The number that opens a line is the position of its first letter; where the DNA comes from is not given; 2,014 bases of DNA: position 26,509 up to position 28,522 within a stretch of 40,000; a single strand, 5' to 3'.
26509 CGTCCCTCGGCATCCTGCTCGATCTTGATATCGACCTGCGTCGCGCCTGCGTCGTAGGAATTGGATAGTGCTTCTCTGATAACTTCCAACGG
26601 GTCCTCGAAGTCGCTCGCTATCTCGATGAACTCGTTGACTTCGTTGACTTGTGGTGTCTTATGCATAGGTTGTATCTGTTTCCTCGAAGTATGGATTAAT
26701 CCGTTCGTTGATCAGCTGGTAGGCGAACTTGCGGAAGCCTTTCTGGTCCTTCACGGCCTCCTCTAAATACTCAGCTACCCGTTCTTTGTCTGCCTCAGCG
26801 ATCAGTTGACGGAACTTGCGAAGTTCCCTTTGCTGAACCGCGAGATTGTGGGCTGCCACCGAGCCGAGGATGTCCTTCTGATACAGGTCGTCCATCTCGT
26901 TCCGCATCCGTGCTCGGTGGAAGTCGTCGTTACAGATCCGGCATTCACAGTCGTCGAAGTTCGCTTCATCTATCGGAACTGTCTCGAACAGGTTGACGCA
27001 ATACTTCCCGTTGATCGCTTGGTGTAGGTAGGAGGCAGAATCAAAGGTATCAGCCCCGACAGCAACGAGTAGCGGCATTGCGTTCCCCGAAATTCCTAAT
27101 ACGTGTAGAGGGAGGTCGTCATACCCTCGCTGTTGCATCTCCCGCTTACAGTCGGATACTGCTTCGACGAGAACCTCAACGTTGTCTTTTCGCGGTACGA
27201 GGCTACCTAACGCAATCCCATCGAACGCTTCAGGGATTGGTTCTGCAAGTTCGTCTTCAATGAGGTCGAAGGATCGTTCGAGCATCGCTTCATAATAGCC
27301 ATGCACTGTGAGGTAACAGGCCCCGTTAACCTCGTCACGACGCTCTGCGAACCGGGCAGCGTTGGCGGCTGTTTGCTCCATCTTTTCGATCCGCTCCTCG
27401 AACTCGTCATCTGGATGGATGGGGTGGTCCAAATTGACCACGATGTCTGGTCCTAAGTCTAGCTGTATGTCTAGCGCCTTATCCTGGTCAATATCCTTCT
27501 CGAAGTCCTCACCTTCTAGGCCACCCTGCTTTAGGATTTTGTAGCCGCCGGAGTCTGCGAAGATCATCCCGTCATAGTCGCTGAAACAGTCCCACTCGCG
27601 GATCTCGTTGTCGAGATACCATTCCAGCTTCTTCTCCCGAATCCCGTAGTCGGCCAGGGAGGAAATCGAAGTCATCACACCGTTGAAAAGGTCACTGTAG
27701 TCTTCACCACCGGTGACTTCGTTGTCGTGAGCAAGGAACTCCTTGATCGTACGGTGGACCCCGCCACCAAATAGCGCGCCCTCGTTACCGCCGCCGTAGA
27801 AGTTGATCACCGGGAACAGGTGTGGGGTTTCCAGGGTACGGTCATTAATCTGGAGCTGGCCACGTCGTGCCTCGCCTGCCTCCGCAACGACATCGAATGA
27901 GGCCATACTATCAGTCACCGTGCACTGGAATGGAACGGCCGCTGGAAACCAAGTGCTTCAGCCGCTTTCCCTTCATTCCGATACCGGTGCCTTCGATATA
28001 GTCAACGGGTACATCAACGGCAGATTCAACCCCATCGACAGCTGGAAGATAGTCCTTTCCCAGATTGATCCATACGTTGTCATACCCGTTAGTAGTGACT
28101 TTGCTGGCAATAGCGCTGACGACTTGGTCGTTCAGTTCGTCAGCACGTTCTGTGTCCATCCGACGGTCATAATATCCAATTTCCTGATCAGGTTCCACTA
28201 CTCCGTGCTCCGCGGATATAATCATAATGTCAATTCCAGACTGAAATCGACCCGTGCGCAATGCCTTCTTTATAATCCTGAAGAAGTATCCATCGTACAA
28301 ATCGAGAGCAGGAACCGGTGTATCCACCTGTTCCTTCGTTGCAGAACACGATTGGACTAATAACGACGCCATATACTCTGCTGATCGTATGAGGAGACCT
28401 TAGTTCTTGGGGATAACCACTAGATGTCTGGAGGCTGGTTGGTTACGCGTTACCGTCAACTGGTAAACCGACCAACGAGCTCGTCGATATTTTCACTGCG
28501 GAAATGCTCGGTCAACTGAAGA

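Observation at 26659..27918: Second, shorter TGT paralogue in the same operon: two catalytically intact transglycosylases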

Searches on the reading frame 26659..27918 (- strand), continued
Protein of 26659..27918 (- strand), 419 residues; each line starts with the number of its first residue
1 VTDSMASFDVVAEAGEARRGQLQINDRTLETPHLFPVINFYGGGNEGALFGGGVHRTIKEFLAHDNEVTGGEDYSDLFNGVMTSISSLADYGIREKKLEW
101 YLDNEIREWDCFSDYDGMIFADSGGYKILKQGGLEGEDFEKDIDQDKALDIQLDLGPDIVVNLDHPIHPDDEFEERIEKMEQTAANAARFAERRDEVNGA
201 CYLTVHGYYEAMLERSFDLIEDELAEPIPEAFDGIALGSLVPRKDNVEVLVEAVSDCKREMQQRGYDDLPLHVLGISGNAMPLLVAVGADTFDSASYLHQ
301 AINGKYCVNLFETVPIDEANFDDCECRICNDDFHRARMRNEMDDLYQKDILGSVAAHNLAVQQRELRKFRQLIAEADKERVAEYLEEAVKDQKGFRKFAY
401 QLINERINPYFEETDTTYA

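Call 71: fold_search(model_id=the predicted structure, library=pdb)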
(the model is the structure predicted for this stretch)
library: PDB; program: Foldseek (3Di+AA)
matches with E <= 10: 1606; with E <= 0.001: 252
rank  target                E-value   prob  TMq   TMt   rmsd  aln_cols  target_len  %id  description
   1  1iq8_A                1.1e-20  1.00  0.68  0.50   4.6       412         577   23  Crystal Structure of archaeosine tRNA-guanine transglycosylase from Pyrococcus horikoshii (released 2002-05-22)
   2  1j2b_A                8.0e-19  1.00  0.67  0.50   4.7       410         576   22  Crystal Structure Of Archaeosine tRNA-Guanine Transglycosylase Complexed With lambda-form tRNA(Val) (released 2003-05-27)
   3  1q63                  1.9e-18  1.00  0.66  0.75   5.7       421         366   19  CRYSTAL STRUCTURE OF TGT IN COMPLEX WITH 2,6-Diamino-8-(1H-imidazol-2-ylsulfanylmethyl)-3H-quinazoline-4-one crystallize (released 2004-04-13)
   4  4q4p                  2.2e-18  1.00  0.66  0.75   5.7       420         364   19  tRNA-Guanine Transglycosylase (TGT) in Complex with 2-{[2-(PIPERIDIN-1-YL)ETHYL]AMINO}-3,5-DIHYDRO-8H-IMIDAZO[4,5-G]QUIN (released 2014-07-09)
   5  5utj                  2.5e-18  1.00  0.65  0.73   5.8       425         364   19  Crystal Structure of TGT in complex with 2,6-dioxy-8-azapurine, 2,6-dioxy-8-azapurine, 2,6-dioxy-8-azapurine (released 2018-03-07)
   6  4htb                  2.9e-18  1.00  0.66  0.74   5.1       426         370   19  tRNA-guanine transglycosylase Y330C mutant in space group C2 (released 2013-11-20)
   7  1y5x_A                4.2e-18  1.00  0.66  0.74   5.7       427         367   19  tRNA-guanine Transglycosylase (TGT) in complex with 6-Amino-4-[2-(4-methoxyphenyl)ethyl]-1,7-dihydro-8H-imidazo[4,5-g] (released 2005-12-13)
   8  7a9e                  4.2e-18  1.00  0.64  0.71   5.3       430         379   20  tRNA-guanine transglycosylase C158S/C281S/Y330C/H333A mutant in complex with ethyl methyl sulfone (released 2021-06-16)
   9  7a4k                  5.0e-18  1.00  0.65  0.71   5.3       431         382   19  tRNA-guanine transglycosylase C158S/C281S/Y330C/H333A mutant in complex with tetramethylene sulfoxide (released 2021-06-16)
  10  4q4q                  6.2e-18  1.00  0.66  0.74   5.6       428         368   18  tRNA-Guanine Transglycosylase (TGT) in Complex with 2-[(Thiophen-2-ylmethyl)amino]-1H,7H,8H-imidazo[4,5-g]quinazolin-8-o (released 2014-07-09)
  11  2pot                  6.2e-18  1.00  0.63  0.74   6.1       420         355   19  tRNA guanine transglycosylase (TGT) E235Q mutant in complex with guanine (released 2007-10-30)
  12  1y5v                  7.2e-18  1.00  0.65  0.75   5.4       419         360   19  tRNA-Guanine Transglycosylase (TGT) in complex with 6-Amino-4-(2-phenylethyl)-1,7-dihydro-8H-imidazo[4,5-g]quinazolin-8- (released 2005-12-13)
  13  6ygo                  7.2e-18  1.00  0.65  0.72   6.1       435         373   19  TGT W95F mutant labelled mit 5F-Trp crystallised at pH 8.5 (released 2020-04-08)
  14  6ygr                  7.6e-18  1.00  0.66  0.77   4.4       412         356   19  tRNA-guanine Transglycosylase (TGT) in co-crystallized complex with 6-Amino-4-(2-phenylethyl)-1,7-dihydro-8H-imidazo[4,5 (released 2020-04-08)
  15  4pul                  7.6e-18  1.00  0.66  0.75   5.5       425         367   19  tRNA-Guanine Transglycosylase (TGT) Mutant D102N in Complex with 6-Amino-2-(methylamino)-1H,7H,8H-imidazo[4,5-g]quinazol (released 2014-07-16)
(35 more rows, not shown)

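Call 79: find_related_loci(query=A1, collection=viral_contigs, flank=8000)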
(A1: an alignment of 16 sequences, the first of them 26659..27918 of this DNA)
Query A1 (419 aa) in viral_contigs; peptide patterns used: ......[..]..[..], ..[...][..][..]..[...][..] (x = any residue, [..] = any of these).
32 stretches matched a pattern, but none encodes a relative of the query by tblastn (E <= 1e-3).

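Call 85: get_annotated_region(hit=H5, flank=10000)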
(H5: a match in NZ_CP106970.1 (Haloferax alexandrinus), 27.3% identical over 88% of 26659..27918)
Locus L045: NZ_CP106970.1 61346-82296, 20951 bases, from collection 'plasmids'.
description: Haloferax alexandrinus strain BNX82 plasmid pBNX82-4, complete sequence
organism: Haloferax alexandrinus (NCBI taxid 114529)
taxonomy: Archaea; Euryarchaeota; Halobacteria; Halobacteriales; Haloferacaceae; Haloferax; Haloferax alexandrinus
host: -; source: -; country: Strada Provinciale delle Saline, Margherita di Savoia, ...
typing (MOB-suite, as given by PLSDB): non-mobilizable; mating-pair formation MPF_T
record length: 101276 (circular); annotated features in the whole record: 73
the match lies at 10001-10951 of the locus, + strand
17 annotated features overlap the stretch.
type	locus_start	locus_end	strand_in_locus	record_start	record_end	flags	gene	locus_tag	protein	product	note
CDS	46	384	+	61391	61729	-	-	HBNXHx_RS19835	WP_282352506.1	hypothetical protein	-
CDS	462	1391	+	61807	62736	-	-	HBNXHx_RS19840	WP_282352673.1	ImmA/IrrE family metallo-endopeptidase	-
CDS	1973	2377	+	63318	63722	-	-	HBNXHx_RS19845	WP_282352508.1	SWIM zinc finger family protein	-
CDS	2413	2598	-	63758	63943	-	-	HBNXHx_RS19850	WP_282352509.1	hypothetical protein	-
CDS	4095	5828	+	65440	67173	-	-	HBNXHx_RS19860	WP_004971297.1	DUF262 domain-containing protein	-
CDS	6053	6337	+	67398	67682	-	-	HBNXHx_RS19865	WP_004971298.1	hypothetical protein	-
CDS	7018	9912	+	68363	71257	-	-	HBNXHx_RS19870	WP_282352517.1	queuine tRNA-ribosyltransferase tRNA-guanine transglycosylase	-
CDS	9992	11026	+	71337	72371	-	-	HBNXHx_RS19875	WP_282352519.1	tRNA-guanine transglycosylase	-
CDS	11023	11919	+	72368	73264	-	-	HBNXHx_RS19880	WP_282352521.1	hypothetical protein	-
CDS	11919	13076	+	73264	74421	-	-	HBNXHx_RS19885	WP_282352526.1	BREX system ATP-binding domain-containing protein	-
CDS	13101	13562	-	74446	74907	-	-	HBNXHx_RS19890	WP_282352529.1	6-pyruvoyl tetrahydropterin synthase family protein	-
CDS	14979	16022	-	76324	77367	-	-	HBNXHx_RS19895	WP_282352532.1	hypothetical protein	-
CDS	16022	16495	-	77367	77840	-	-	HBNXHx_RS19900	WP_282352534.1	hypothetical protein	-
CDS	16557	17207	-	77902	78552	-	csa3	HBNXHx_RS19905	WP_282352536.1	CRISPR-associated CARF protein Csa3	GO:0043571 - maintenance of CRISPR repeat elements [Evidence IEA]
CDS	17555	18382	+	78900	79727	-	-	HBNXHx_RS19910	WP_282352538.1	hypothetical protein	-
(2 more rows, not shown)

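Call 86: search_protein_families(library=pfam, proteins=[L045:7018-9912:+, L045:9992-11026:+, L045:11023-11919:+, L045:11919-13076:+, L045:14979-16022:-, L045:16022-16495:-, L041:17061-21542:-, L041:2961-7697:-], max_evalue=0.001)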
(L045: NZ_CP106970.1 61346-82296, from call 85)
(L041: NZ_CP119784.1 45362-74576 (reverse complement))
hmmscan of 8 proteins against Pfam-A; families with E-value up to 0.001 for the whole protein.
L045:7018-9912:+ (964 aa): 1 family
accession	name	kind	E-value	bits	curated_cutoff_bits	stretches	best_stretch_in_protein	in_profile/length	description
PF21818.3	DUF6884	-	1.7e-06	28.7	30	1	774-872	15-106/135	Family of unknown function (DUF6884)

L045:9992-11026:+ (344 aa): 1 family
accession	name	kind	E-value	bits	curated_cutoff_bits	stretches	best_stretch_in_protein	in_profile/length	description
PF01702.25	TGT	-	1.2e-29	103.9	26.3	1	4-305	4-335/357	Queuine tRNA-ribosyltransferase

L045:11023-11919:+ (298 aa): 0 families

L045:11919-13076:+ (385 aa): 4 families
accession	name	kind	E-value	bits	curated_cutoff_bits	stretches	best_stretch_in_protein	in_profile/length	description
PF10923.14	BrxC_BrxD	-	1.2e-15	57.8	22.2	1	35-325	25-332/414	BREX system ATP-binding protein BrxC/D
PF13401.12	AAA_22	-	7e-09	36.5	27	1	61-175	6-111/130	AAA domain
PF20703.3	nSTAND1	-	6.8e-06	26.4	27.1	1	222-320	102-198/379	Novel STAND NTPase 1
PF07693.20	KAP_NTPase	-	1.4e-05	25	20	1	45-271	6-182/293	KAP family P-loop domain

L045:14979-16022:- (347 aa): 0 families

L045:16022-16495:- (157 aa): 0 families

L041:17061-21542:- (1493 aa): 4 families
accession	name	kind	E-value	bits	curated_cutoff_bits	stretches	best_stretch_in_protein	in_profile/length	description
PF13086.12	AAA_11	-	4.2e-10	40.3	27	1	992-1089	21-114/257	AAA domain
PF13087.12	AAA_12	-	5.2e-10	39.6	27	1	1323-1430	87-194/195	AAA domain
PF13604.12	AAA_30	-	6.7e-09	36.2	27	1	1154-1198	90-135/191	AAA domain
PF13245.12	AAA_19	-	1.2e-07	32.4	25.1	1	980-1193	3-131/134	AAA domain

L041:2961-7697:- (1578 aa): 3 families
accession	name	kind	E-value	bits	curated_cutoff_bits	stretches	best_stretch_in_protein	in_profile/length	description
PF00270.35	DEAD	-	1.1e-19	71.2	26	2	98-171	2-73/167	DEAD/DEAH box helicase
PF00271.37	Helicase_C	-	4.8e-12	46.5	23.5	1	972-1043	40-109/110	Helicase conserved C-terminal domain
PF09369.15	MZB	-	2.3e-06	28.6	24.2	1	1473-1549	1-80/80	MrfA Zn-binding domain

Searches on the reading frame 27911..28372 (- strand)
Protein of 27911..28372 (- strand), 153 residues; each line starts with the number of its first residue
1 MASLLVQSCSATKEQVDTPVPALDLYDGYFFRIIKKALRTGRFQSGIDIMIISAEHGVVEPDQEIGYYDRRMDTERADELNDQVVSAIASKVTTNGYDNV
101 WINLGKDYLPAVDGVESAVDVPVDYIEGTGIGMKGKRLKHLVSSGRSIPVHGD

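Call 5: search_protein_families(library=pfam, proteins=[window:27911-28372:-], max_evalue=0.01)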
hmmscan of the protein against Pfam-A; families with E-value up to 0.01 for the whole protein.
window:27911-28372:- (153 aa): 1 family
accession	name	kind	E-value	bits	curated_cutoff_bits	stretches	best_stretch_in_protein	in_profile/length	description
PF21818.3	DUF6884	-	1.4e-13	51.6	30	1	8-138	5-133/135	Family of unknown function (DUF6884)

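Call 8: search_protein_families(library=ncbifam, proteins=[window:27911-28372:-], max_evalue=0.01)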
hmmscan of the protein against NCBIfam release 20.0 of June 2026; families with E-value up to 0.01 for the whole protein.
window:27911-28372:- (153 aa): 0 families

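Call 52: search_protein_families(library=padloc, proteins=[window:27911-28372:-], max_evalue=0.001)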
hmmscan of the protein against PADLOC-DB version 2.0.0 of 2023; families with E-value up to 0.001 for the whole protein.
window:27911-28372:- (153 aa): 3 families
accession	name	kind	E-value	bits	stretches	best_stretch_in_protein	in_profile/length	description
PDLC04712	PDC-M57A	-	5e-10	37.9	1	2-139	2-133/138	-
PDLC02815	DpdC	-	0.00018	19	1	13-88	46-117/312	DpdC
PDLC02818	DpdC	-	0.00039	17.8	1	6-82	38-113/319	DpdC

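Call 53: search_protein_families(library=phrogs, proteins=[window:27911-28372:-], max_evalue=0.001)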
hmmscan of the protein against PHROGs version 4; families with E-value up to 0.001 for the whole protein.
window:27911-28372:- (153 aa): 2 families
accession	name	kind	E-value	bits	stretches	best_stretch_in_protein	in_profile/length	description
phrog_5935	-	unknown function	6.5e-14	53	1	3-119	8-120/155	-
phrog_5436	-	unknown function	1.5e-09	38.9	1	3-94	128-220/267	-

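Call 57: find_homologous_proteins(query=window:27911-28372:-, max_evalue=0.001)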
Query window:27911-28372:- (153 aa): 177 proteins with E <= 0.001 among 215 candidates; the best 120 are listed.
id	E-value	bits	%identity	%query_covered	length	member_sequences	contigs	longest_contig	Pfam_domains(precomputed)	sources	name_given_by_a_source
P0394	3.2e-85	301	90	100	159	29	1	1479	PF21818.4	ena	-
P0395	4.3e-85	301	88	100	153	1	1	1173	PF21818.4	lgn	-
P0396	6.4e-80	284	86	100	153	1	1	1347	PF21818.4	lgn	-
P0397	1.2e-79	283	82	100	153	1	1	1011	PF21818.4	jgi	jgi:cytoplasmic iron level regulating protein YaaA (DUF328/UPF0246 family)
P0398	7.9e-79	281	92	90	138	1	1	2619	PF21818.4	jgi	-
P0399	1.7e-78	280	83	100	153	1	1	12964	PF21818.4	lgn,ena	-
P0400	2.6e-78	279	80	100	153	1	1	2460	PF21818.4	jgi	-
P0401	7.0e-78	278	80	100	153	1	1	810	PF21818.4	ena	-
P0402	2.8e-77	276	80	100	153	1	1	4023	PF21818.4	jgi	-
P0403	4.2e-77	275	81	100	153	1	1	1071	PF21818.4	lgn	-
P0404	6.9e-77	274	82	100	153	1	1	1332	PF21818.4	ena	-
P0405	8.1e-77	274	84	100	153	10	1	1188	PF21818.4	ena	-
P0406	1.5e-76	273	80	100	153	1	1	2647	PF21818.4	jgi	jgi:hypothetical protein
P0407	8.5e-76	271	79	100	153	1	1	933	PF21818.4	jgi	jgi:hypothetical protein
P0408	9.1e-76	271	80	100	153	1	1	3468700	PF21818.4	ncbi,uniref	ncbi:DUF6884 domain-containing protein [Halorientalis halophila]|uniref:DUF6884 domain-containing pr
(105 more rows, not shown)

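Call 68: predict_structure(alignment_id=A2)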
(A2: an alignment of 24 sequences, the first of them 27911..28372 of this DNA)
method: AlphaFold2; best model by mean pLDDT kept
length: 153 residues; sequences in the alignment: 24
mean_pLDDT: 88.8   pTM: 0.85
mean pLDDT of the five models: 88.8, 88.4, 87.7, 87.2, 86.2
residues with pLDDT >= 90: 113; 70-90: 28; 50-70: 4; < 50: 8
segments of 3 or more residues with pLDDT < 50: 146-153
pLDDT, mean of each block of 10 residues (from residue 1): 91 77 90 93 93 93 87 95 98 96 94 97 89 90 65 37
secondary structure, 60 per line:
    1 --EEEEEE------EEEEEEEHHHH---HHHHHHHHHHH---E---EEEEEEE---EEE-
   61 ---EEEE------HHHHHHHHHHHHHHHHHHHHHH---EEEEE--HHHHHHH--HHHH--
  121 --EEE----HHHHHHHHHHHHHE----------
elements in order: E3-8 E15-21 H22-25 H29-39 E47-53 E57-59 E64-67 H74-95 E99-103 H106-112 H115-118 E123-125 H130-142

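Call 72: fold_search(model_id=the predicted structure, library=pdb)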
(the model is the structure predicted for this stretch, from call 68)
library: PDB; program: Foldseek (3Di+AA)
matches with E <= 10: 1597; with E <= 0.001: 1
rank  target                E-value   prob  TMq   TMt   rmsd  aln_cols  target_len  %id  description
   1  2q07                  3.5e-05  1.00  0.57  0.35   6.3       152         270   18  Crystal structure of AF0587, a protein of unknown function (released 2007-06-05)
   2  9cit_C                1.4e-03  0.92  0.32  0.17   7.7       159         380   12  Crystal structure of pyrophosphate-dependent phosphofructokinase from Candidatus Prometheoarchaeum syntrophicum with p (released 2025-07-09)
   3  9cis_C                1.4e-03  0.91  0.32  0.17   7.7       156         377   13  Crystal structure of the pyrophosphate-dependent phosphofructokinase from Candidatus Prometheoarchaeum syntrophicum wi (released 2025-07-09)
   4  9cis_B                1.9e-03  0.90  0.32  0.17   7.7       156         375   13  Crystal structure of the pyrophosphate-dependent phosphofructokinase from Candidatus Prometheoarchaeum syntrophicum wi (released 2025-07-09)
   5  9cir_B                2.5e-03  0.91  0.34  0.17   7.7       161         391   13  Crystal structure of pyrophosphate-dependent phosphofructokinase from Candidatus Prometheoarchaeum syntrophicum (released 2025-07-09)
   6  9cir_C                2.5e-03  0.85  0.32  0.17   7.7       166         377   14  Crystal structure of pyrophosphate-dependent phosphofructokinase from Candidatus Prometheoarchaeum syntrophicum (released 2025-07-09)
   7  9cis_A                2.7e-03  0.84  0.32  0.16   7.9       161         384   13  Crystal structure of the pyrophosphate-dependent phosphofructokinase from Candidatus Prometheoarchaeum syntrophicum wi (released 2025-07-09)
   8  9cit_B                3.1e-03  0.85  0.32  0.17   7.7       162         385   13  Crystal structure of pyrophosphate-dependent phosphofructokinase from Candidatus Prometheoarchaeum syntrophicum with p (released 2025-07-09)
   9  9cir_A                5.6e-03  0.77  0.33  0.17   7.8       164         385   13  Crystal structure of pyrophosphate-dependent phosphofructokinase from Candidatus Prometheoarchaeum syntrophicum (released 2025-07-09)
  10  1rq2_B                8.3e-03  0.96  0.45  0.26   7.3       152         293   11  MYCOBACTERIUM TUBERCULOSIS FTSZ IN COMPLEX WITH CITRATE (released 2004-08-31)
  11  9ix7_B                1.2e-02  0.99  0.43  0.17   5.1       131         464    8  Crystal structure of homolog of dihydroxyacid dehydratase(AstD) from Aspergillus terreus (released 2025-07-09)
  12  8sxv_A                1.3e-02  0.84  0.41  0.21   8.0       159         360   12  X-ray crystal structure of UDP- 2,3-diacetamido-2,3-dideoxy-glucuronic acid-2-epimerase from Thermus thermophilus stra (released 2023-09-13)
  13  8sxw_A                1.3e-02  0.80  0.39  0.20   9.0       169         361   12  X-ray crystal structure of UDP- 2,3-diacetamido-2,3-dideoxy-glucuronic acid-2-epimerase from Thermus thermophilus stra (released 2023-09-13)
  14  6nte_A                1.5e-02  0.99  0.45  0.16   5.4       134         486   11  Crystal Structure of Synechocystis Dihydroxyacid Dehydratase (DHAD) (released 2020-03-04)
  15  6ym9_B                1.5e-02  0.91  0.45  0.25   7.3       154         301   11  Mycobacterium tuberculosis FtsZ in complex with GTP-gamma-S (released 2021-04-21)
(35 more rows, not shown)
